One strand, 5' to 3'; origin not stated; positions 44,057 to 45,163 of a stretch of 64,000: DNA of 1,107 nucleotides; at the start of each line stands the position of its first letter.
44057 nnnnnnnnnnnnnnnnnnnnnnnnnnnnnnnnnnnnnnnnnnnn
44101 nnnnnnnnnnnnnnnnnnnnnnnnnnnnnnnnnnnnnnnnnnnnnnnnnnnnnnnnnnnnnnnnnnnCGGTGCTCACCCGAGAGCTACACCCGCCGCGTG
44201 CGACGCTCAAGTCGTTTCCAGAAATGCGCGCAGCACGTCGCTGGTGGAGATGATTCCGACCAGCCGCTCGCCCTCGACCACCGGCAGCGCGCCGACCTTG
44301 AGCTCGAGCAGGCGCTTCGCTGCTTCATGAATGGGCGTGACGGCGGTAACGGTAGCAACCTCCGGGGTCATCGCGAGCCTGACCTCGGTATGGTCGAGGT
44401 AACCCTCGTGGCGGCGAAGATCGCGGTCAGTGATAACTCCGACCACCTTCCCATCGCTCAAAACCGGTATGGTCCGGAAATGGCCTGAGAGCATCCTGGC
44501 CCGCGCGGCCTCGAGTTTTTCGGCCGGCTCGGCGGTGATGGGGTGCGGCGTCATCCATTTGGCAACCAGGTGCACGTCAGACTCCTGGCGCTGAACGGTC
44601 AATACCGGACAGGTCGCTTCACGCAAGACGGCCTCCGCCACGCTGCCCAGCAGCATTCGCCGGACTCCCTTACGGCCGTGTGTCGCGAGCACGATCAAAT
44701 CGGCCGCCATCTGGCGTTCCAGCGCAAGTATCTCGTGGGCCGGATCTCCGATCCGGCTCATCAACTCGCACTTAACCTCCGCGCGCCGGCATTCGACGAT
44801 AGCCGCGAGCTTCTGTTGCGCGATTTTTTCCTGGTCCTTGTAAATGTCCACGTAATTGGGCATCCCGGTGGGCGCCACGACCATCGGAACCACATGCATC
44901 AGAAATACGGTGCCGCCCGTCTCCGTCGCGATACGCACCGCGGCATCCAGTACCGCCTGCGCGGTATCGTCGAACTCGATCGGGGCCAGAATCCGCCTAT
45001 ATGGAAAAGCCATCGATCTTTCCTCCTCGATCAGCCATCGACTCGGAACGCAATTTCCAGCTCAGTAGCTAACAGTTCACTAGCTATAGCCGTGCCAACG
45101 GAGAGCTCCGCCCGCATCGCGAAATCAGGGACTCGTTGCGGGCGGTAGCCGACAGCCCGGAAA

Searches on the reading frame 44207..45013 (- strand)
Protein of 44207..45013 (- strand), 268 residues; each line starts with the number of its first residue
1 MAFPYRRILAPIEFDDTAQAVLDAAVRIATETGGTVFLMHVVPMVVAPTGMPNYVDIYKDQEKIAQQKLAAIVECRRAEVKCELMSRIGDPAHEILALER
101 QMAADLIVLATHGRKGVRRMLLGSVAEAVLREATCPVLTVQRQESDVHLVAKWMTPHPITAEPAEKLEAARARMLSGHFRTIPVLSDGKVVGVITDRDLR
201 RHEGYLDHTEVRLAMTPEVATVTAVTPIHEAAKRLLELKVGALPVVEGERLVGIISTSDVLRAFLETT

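Call 3: search_protein_families(library=pfam, proteins=[window:44207-45013:-], max_evalue=0.01)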
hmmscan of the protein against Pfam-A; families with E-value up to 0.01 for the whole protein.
window:44207-45013:- (268 aa): 3 families
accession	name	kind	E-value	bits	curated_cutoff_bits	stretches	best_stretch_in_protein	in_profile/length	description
PF00582.32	Usp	-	7.5e-32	111.3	24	1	5-140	2-140/141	Universal stress protein family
PF00571.33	CBS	-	2e-26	92.5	24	2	215-265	5-56/57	CBS domain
PF13185.12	GAF_2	-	0.0015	19.2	28.6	0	180-213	92-123/136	GAF domain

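Call 28: search_protein_families(library=ncbifam, proteins=[window:44207-45013:-], max_evalue=0.001)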
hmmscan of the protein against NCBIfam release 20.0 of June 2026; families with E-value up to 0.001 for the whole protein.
window:44207-45013:- (268 aa): 20 families
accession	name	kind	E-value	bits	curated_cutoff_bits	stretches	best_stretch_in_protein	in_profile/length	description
NF041552.1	TF_PrdR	equivalog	3e-11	42.4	795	1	141-202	63-124/577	sigma-54 dependent transcriptional regulator PrdR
NF011581.0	PRK15005.1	equivalog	1.4e-10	41.5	166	1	6-140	3-143/144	universal stress protein UspF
TIGR01302.1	IMP_dehydrog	equivalog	2.2e-10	40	481.5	1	151-262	83-198/450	IMP dehydrogenase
NF008380.0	PRK11175.1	equivalog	4.4e-08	32.5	227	1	64-144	221-303/313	universal stress protein UspE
NF053603.1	HhpR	exception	7.4e-08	31.9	520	1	160-262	73-181/282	CBS domain-containing high hydrostatic pressure regulator HhpR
NF011447.0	PRK14869.2-3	equivalog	1.3e-07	30.7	522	0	214-264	73-124/540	putative manganese-dependent inorganic diphosphatase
NF053704.1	TransRegCcpNBacil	equivalog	1.6e-07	30.9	260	1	173-267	99-205/208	transcriptional regulator CcpN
NF041569.1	A-tRNAntase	equivalog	2e-07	29.7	1440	1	215-263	315-363/880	A-adding tRNA nucleotidyltransferase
NF053863.1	DS11_antiphage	equivalog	2.9e-07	29.9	260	1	157-267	84-195/305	CBS domain-containing anti-phage protein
NF008581.0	PRK11543.1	equivalog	1.5e-06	27.5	481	1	188-263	240-318/321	arabinose-5-phosphate isomerase GutQ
NF038279.1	TF_CBS_SpxR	exception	4.1e-06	25.8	600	0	141-199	243-301/427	CBS-HotDog domain-containing transcription factor SpxR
NF012000.0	PRK15456.1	equivalog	8.2e-06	25.9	189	1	5-140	2-141/142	universal stress protein UspG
NF011443.0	PRK14869.1-5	equivalog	1.8e-05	23.4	335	0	211-267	71-128/546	putative manganese-dependent inorganic diphosphatase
NF011449.0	PRK14869.2-5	equivalog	3.4e-05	23.1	411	0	162-201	163-203/451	putative manganese-dependent inorganic diphosphatase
TIGR00393.1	kpsF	subfamily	5.5e-05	22.9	203.7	1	187-255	196-267/268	KpsF/GutQ family sugar-phosphate isomerase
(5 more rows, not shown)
